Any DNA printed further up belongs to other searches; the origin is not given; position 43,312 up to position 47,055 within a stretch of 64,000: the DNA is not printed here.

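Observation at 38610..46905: Three-gene operon pairing a Cas4-like nuclease/SF1 helicase with Mre11-like and Rad50-like proteins, in a defence-island context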

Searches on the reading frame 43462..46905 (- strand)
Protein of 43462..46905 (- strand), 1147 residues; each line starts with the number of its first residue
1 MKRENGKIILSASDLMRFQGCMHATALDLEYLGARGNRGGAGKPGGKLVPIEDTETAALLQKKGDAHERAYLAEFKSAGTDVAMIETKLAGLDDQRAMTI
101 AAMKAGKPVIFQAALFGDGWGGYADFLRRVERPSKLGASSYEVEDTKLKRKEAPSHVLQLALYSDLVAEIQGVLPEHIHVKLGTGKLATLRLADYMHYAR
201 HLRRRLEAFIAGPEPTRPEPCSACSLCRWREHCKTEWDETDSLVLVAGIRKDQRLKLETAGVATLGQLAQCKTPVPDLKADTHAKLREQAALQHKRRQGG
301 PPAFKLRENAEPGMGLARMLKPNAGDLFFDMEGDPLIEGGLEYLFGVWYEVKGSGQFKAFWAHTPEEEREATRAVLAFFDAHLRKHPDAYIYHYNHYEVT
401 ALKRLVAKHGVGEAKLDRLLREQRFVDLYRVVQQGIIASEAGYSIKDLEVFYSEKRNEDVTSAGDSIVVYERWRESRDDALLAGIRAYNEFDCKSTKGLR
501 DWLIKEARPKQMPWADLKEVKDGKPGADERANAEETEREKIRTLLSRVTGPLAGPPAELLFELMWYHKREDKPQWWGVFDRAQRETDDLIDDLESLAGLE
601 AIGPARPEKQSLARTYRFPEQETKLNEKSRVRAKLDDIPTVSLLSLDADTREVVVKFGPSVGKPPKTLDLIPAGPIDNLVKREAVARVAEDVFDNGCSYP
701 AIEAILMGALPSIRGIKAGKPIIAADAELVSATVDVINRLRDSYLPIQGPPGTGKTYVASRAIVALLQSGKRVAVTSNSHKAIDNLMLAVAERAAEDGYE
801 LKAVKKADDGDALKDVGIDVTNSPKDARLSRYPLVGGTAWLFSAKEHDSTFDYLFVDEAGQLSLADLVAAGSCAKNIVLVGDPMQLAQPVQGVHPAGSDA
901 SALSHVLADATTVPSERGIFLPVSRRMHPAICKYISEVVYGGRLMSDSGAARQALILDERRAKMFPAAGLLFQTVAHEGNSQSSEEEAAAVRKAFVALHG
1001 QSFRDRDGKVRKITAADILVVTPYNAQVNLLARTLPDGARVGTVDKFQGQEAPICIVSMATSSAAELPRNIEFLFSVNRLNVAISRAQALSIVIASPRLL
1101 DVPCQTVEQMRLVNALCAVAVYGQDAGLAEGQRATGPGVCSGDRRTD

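Call 6: search_protein_families(library=pfam, proteins=[window:43462-46905:-], max_evalue=0.01)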
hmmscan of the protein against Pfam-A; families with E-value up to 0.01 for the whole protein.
window:43462-46905:- (1147 aa): 11 families
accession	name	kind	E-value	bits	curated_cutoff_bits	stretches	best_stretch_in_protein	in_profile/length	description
PF13482.12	RNase_H_2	-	2.1e-29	103.1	22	1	327-503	1-164/165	RNase_H superfamily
PF13087.12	AAA_12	-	2.9e-26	92.7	27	1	916-1096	15-193/195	AAA domain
PF13086.12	AAA_11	-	1.1e-14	55.3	27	2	745-800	20-83/257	AAA domain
PF13604.12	AAA_30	-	2.6e-10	40.8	27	1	741-888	17-130/191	AAA domain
PF13245.12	AAA_19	-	2.5e-08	34.6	25.1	1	739-887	8-130/134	AAA domain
PF01443.25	Viral_helicase1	-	1e-05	25.9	21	1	847-888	57-99/228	Viral superfamily 1 RNA helicase core domain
PF05127.21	NAT10_TcmA_helicase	-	6.1e-05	23.4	22.7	1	747-877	2-116/176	RNA cytidine acetyltransferase NAT10/TcmA, helicase domain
PF09848.15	SLFN-g3_helicase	-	0.00088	19.1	24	1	747-861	6-90/354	Schlafen group 3, DNA/RNA helicase domain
PF13538.12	UvrD_C_2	-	0.0024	18.2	27.4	1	1039-1094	2-52/52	UvrD-like helicase C-terminal domain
PF12705.13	PDDEXK_1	-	0.0068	16.8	22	0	137-234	136-247/247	PD-(D/E)XK nuclease superfamily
PF04851.21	ResIII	-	0.0081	16.5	22.5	0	728-859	10-134/164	Type III restriction enzyme, res subunit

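Call 7: search_protein_families(library=padloc, proteins=[window:43462-46905:-], max_evalue=0.01)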
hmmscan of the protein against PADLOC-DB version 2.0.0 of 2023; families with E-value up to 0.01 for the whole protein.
window:43462-46905:- (1147 aa): 11 families
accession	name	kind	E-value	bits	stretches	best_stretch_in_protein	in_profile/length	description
PDLC03920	MkoA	-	7e-51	171.6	3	925-1109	894-1089/1112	-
PDLC03921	MkoA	-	9.1e-33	111.1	2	848-1098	1294-1568/1607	-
PDLC03924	MkoC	-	3e-31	106.4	2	915-1104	767-951/1136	-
PDLC02895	DpdJ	-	2e-11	39.5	1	747-1113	66-470/2112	DpdJ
PDLC05009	PDC-S37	-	4.7e-07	26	1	848-886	935-973/1550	-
PDLC00059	DruK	-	2.6e-06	24.8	1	153-240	156-241/326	PD-(D/E)XK nuclease superfamily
PDLC02194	Hhe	-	0.00014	17.2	0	722-784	422-482/1911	-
PDLC00060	DruK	-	0.0011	16.3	1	151-235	170-261/347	PD-(D/E)XK nuclease superfamily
PDLC05035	PDC-S53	-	0.0029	13.7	0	844-886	571-615/900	-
PDLC00943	Cas4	-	0.0098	13.9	0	103-234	53-179/180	CRISPR-associated protein Cas4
PDLC00132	GajB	-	0.0099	12.5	0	847-885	211-253/625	UrvD helicase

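Call 8: search_protein_families(library=ncbifam, proteins=[window:43462-46905:-], max_evalue=0.01)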
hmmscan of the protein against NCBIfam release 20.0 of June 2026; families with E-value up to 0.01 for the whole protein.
window:43462-46905:- (1147 aa): 7 families
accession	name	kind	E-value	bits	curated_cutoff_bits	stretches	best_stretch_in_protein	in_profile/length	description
TIGR03491.1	TIGR03491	subfamily_domain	9.3e-78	262.2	97.45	1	60-503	49-462/462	TM0106 family RecB-like putative nuclease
TIGR00376.1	TIGR00376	hypoth_equivalog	7.3e-32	110.6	348.9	2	845-1101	358-615/639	IGHMBP2 family helicase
NF040671.1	PLuB_AAA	exception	1.3e-20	72.5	999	2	842-1096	954-1231/1256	PLuB system helicase-like protein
NF042953.1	Hhe_antiphage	equivalog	9.4e-07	26.6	2000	1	713-775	314-374/1797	DUF4011 domain-containing anti-phage protein Hhe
NF058533.1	antiphage_ProA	equivalog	2e-06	25.5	1500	1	848-886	1301-1339/1903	anti-phage protein ProA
TIGR01448.2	helicase_RecD2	equivalog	0.00071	17.8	500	0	742-886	331-447/713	SF1B family DNA helicase RecD2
TIGR01447.1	recD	equivalog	0.0025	16.5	310.15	0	739-887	160-302/597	exodeoxyribonuclease V subunit alpha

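Call 14: find_related_loci(query=window:43462-46905:-, collection=genome_contigs, flank=10000)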
Query window:43462-46905:- (1147 aa) in genome_contigs; peptide patterns used: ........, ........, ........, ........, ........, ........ (x = any residue, [..] = any of these).
600 stretches matched a pattern (row limit reached: there are more); 598 encode a relative of the query (tblastn E <= 1e-3); the best 80 are kept; 80 distinct loci.
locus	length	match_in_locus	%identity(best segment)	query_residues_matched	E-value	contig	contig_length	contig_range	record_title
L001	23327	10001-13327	49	1-1125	0e+0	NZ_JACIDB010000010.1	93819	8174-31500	Sphingomonas aquatilis strain DSM 15581 Ga0373217_10, whole genome shotgun sequence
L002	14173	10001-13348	49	1-1141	0e+0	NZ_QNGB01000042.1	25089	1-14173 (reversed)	Roseovarius sp. TE539 contig42, whole genome shotgun sequence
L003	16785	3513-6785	49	4-1123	0e+0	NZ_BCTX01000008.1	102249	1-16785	Novosphingobium naphthalenivorans NBRC 102051, whole genome shotgun sequence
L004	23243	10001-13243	50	8-1119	0e+0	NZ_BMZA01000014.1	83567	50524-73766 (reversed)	Novosphingobium colocasiae strain KCTC 32255 sequence14, whole genome shotgun sequence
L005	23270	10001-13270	47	1-1120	0e+0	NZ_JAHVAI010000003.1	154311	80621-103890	Sedimentimonas flavescens strain B57 contig3, whole genome shotgun sequence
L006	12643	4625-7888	49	1-1119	0e+0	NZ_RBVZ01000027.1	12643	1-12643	Alexandriicola marinus strain LZ-14 Scaffold27, whole genome shotgun sequence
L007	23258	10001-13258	47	1-1119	0e+0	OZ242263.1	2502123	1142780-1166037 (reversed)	MAG: uncultured Candidatus Puniceispirillum sp. isolate 6dab9e29-55f3-4c29-b57e-0523e55e88ce genome assembly, chromosome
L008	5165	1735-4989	48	1-1119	0e+0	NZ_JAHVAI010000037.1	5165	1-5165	Sedimentimonas flavescens strain B57 contig37, whole genome shotgun sequence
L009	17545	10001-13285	48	1-1121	0e+0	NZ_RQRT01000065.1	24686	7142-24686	Paracoccus nototheniae strain I-41R45 NODE_65_length_24686_cov_64.437151, whole genome shotgun sequence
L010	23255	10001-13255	49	7-1125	0e+0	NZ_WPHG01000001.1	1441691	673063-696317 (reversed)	Nitratireductor arenosus strain CAU 1489 contig1, whole genome shotgun sequence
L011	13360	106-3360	47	1-1119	0e+0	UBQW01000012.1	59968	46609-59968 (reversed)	Rhizobiales bacterium isolate AFS025817 genome assembly, contig: contig_12, whole genome shotgun sequence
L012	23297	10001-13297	49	1-1134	0e+0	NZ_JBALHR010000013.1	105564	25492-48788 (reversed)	Gemmobacter denitrificans strain JM10B15 NODE_13_length_105564_cov_151.665703, whole genome shotgun sequence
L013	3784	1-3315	47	13-1126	0e+0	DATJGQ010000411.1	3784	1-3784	MAG TPA_asm: Gemmataceae bacterium isolate SMAG_U15490 k141_1235138, whole genome shotgun sequence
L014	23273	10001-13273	46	1-1120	0e+0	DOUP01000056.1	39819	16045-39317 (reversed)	MAG TPA_asm: Maritimibacter sp. isolate UBA9533 contig_327, whole genome shotgun sequence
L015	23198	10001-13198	48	1-1119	0e+0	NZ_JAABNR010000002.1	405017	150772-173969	Stagnihabitans tardus strain CYK-10 contig00002, whole genome shotgun sequence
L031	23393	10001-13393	44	1-1124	0e+0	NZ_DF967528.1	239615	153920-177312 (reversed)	Sulfuricella sp. T08, whole genome shotgun sequence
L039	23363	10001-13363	45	1-1125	0e+0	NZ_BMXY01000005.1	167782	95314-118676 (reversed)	Cognatilysobacter xinjiangensis strain KCTC 22558 sequence05, whole genome shotgun sequence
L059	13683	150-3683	40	2-1147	0e+0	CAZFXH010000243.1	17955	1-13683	MAG TPA_asm: uncultured Anaerolineaceae bacterium isolate binchicken_co31_243 genome assembly, contig: k141_1175628, who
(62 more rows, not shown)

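Call 20: search_solved_structures(query=window:43462-46905:-, max_evalue=0.001)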
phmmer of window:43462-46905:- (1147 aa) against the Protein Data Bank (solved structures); distinct sequences matched with E-value up to 0.001: 25.
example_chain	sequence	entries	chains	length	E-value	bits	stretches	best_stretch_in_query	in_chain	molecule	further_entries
4b3f_X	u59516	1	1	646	2.6e-18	68.2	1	848-1099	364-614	DNA-BINDING PROTEIN SMUBP-2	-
4b3g_A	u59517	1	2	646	2.6e-18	68.2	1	848-1099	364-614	DNA-BINDING PROTEIN SMUBP-2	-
2xzo_A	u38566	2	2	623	2e-14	55.4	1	851-1101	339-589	REGULATOR OF NONSENSE TRANSCRIPTS 1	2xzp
2gjk_A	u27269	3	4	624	2.1e-14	55.3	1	851-1101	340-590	Regulator of nonsense transcripts 1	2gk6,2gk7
6ej5_A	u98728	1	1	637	2.2e-14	55.2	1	851-1101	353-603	Regulator of nonsense transcripts 1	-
2wjv_A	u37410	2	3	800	4.6e-14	54.2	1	851-1101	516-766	REGULATOR OF NONSENSE TRANSCRIPTS 1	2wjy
9qwn_A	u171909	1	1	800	4.7e-14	54.1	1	851-1101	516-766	Isoform 2 of Regulator of nonsense transcripts 1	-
5eax_A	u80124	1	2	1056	6.4e-14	53.7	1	741-954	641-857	DNA replication ATP-dependent helicase/nuclease DNA2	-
5eaw_A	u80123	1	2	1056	6.4e-14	53.7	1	741-954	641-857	DNA replication ATP-dependent helicase/nuclease DNA2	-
5ean_A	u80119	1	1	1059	6.4e-14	53.7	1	741-954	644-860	DNA replication ATP-dependent helicase/nuclease DNA2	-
5mzn_A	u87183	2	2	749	3.2e-12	48.1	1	850-1097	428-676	Helicase SEN1,Helicase SEN1 | Helicase SEN1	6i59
8ftm_A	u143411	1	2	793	9.9e-12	46.5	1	848-1098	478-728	5'-3' RNA helicase-like protein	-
8ram_O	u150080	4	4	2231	5.9e-11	43.9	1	850-1096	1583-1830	Helicase SEN1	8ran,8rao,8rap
8rd3_A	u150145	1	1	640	6.9e-11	43.7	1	843-1100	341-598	ATP-dependent helicase NAM7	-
8fth_A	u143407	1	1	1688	1.1e-10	43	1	848-1098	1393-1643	5'-3' RNA helicase-like protein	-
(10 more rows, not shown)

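Call 28: find_encoding_contigs(protein=window:43462-46905:-, flank=10000, max_places=6)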
Protein window:43462-46905:- (1147 aa): 22 contigs read that carry it; 6 places shown.
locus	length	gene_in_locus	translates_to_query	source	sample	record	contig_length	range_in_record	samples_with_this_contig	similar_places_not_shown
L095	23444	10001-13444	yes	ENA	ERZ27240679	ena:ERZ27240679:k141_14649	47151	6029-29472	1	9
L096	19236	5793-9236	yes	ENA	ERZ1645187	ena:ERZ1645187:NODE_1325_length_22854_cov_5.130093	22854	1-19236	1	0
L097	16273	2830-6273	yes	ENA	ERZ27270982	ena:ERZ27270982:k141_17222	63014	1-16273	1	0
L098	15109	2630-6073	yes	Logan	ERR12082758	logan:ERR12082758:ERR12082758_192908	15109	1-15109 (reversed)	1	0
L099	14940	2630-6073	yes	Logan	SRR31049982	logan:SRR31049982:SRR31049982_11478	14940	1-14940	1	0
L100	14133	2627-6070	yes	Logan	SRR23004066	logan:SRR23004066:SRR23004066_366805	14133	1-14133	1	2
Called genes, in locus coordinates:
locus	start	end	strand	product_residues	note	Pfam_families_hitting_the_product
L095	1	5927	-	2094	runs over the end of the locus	PF00069:Pkinase, PF07714:PK_Tyr_Ser-Thr, PF13195:DUF4011, PF13086:AAA_11, PF13087:AAA_12, PF18741:MTES_1575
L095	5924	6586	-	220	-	PF13353:Fer4_12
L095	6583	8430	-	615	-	PF00004:AAA (weak), PF07724:AAA_2, PF07728:AAA_5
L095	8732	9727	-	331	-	PF13280:WYL, PF25583:WCX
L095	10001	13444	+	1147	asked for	PF13482:RNase_H_2, PF01443:Viral_helicase1 (faint), PF13086:AAA_11 (weak), PF13245:AAA_19, PF13604:AAA_30, PF13087:AAA_12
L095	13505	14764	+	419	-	PF00149:Metallophos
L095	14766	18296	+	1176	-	PF13476:AAA_23 (weak), PF13514:AAA_27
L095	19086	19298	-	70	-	PF13560:HTH_31, PF12844:HTH_19, PF01381:HTH_3, PF13443:HTH_26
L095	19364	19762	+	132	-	-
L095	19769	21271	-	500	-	PF00083:Sugar_tr (weak), PF07690:MFS_1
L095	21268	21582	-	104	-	PF05284:DUF736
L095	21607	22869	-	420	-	PF03743:TrbI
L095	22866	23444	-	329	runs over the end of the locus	PF03524:CagX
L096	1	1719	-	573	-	?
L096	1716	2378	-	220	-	PF13353:Fer4_12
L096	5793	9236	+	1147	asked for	PF13482:RNase_H_2, PF01443:Viral_helicase1 (faint), PF13086:AAA_11 (weak), PF13245:AAA_19, PF13604:AAA_30, PF13087:AAA_12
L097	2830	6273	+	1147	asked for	PF13482:RNase_H_2, PF01443:Viral_helicase1 (faint), PF13086:AAA_11 (weak), PF13245:AAA_19, PF13604:AAA_30, PF13087:AAA_12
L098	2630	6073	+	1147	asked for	PF13482:RNase_H_2, PF01443:Viral_helicase1 (faint), PF13086:AAA_11 (weak), PF13245:AAA_19, PF13604:AAA_30, PF13087:AAA_12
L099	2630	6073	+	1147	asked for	PF13482:RNase_H_2, PF01443:Viral_helicase1 (faint), PF13086:AAA_11 (weak), PF13245:AAA_19, PF13604:AAA_30, PF13087:AAA_12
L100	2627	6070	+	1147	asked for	PF13482:RNase_H_2, PF01443:Viral_helicase1 (faint), PF13086:AAA_11 (weak), PF13245:AAA_19, PF13604:AAA_30, PF13087:AAA_12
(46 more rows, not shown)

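Call 31: search_dna_similar(query=window:43462-46905:-, collection=plasmids, mode=protein, max_rows=25)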
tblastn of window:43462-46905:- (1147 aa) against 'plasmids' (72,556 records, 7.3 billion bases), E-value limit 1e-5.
Records with a match: 726; places in all: 739; records where one place covers at least 80% of the query: 60.
Best place of each record, by identity: 60-80% 5; <60% 721.
By first word of the organism name: Klebsiella 458; Agrobacterium 28; Pseudomonas 25; Rhizobium 20; Piscirickettsia 14; Mycobacterium 10; Escherichia 10; Sphingobium 8; Vibrio 7; Clostridium 7; and 94 more.
By predicted mobility (MOB-suite, as given by PLSDB): conjugative 540; non-mobilizable 157; mobilizable 29.
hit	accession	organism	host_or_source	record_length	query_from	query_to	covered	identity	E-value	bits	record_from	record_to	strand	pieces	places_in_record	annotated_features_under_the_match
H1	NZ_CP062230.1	Mesorhizobium onobrychidis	Sainfoin,pure bacterial culture,Nodule ...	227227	1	1123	98%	51.5%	0e+0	1115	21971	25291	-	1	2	TM0106 family RecB-like putative nuclease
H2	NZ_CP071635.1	Rhizobium sp. NZLR1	lentil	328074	10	1126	97%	50.8%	0e+0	1066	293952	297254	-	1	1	TM0106 family RecB-like putative nuclease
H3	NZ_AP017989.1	Aminobacter sp. SS-2016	Lotus japoicus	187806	1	1144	100%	49.6%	0e+0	1091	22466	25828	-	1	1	TM0106 family RecB-like putative nuclease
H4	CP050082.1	Rhizobium leguminosarum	Trifolium pratense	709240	10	1126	97%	50.1%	0e+0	1052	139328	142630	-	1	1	TM0106 family RecB-like putative nuclease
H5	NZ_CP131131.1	Shinella zoogloeoides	isolate,Activated charcoal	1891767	1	1126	98%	49.7%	0e+0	1057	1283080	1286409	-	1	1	none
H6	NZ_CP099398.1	Rhizobium sp. Pop5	Phaseolus vulgaris,Cell culture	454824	10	1126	97%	50.0%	0e+0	1054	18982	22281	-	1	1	TM0106 family RecB-like putative nuclease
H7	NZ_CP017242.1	Rhizobium etli 8C-3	Phaseolus vulgaris,cell culture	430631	10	1126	97%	49.8%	0e+0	1052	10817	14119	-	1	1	TM0106 family RecB-like putative nuclease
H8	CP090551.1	Rhizobium leguminosarum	Trifolium pratense,Cell culture,Plant ...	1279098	1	1126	98%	49.5%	0e+0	1055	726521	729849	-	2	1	DNA2/NAM7 family helicase | TM0106 family RecB-like putative nuclease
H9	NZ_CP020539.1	Sphingobium herbicidovorans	cell culture,soil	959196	8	1120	97%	49.5%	0e+0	964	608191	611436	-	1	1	TM0106 family RecB-like putative nuclease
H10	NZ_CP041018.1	Sphingobium fuliginis ATCC 27551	cell culture,Water of rice field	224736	8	1119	97%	49.5%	0e+0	990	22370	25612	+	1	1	TM0106 family RecB-like putative nuclease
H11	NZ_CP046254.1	Sphingobium sp. CAP-1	cell culture,activated sludge of ...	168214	8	1119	97%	49.5%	0e+0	990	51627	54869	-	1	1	TM0106 family RecB-like putative nuclease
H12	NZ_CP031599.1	Roseovarius indicus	pure culture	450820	1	1119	98%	49.1%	0e+0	974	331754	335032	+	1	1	TM0106 family RecB-like putative nuclease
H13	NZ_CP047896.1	Sphingomonas changnyeongensis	Single cell,Fresh water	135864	1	1125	98%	48.8%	0e+0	1007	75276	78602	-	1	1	TM0106 family RecB-like putative nuclease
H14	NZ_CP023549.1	Rhodobacter sp. CZR27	cell culture,paddy soil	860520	1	1119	98%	49.0%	0e+0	941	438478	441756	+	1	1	TM0106 family RecB-like putative nuclease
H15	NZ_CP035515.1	Haematobacter massiliensis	single cell,human skin swab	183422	1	1121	98%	48.8%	0e+0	947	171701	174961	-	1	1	TM0106 family RecB-like putative nuclease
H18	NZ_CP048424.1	Rhizobium daejeonense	Cell,soil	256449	4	1123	98%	48.8%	0e+0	978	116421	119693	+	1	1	TM0106 family RecB-like putative nuclease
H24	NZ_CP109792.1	Leisingera thetidis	-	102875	1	1122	98%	48.2%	0e+0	951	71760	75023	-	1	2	TM0106 family RecB-like putative nuclease | AAA family ATPase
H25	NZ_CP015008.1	Aminobacter aminovorans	cell culture,soil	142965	1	1123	98%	47.8%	0e+0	943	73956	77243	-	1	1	TM0106 family RecB-like putative nuclease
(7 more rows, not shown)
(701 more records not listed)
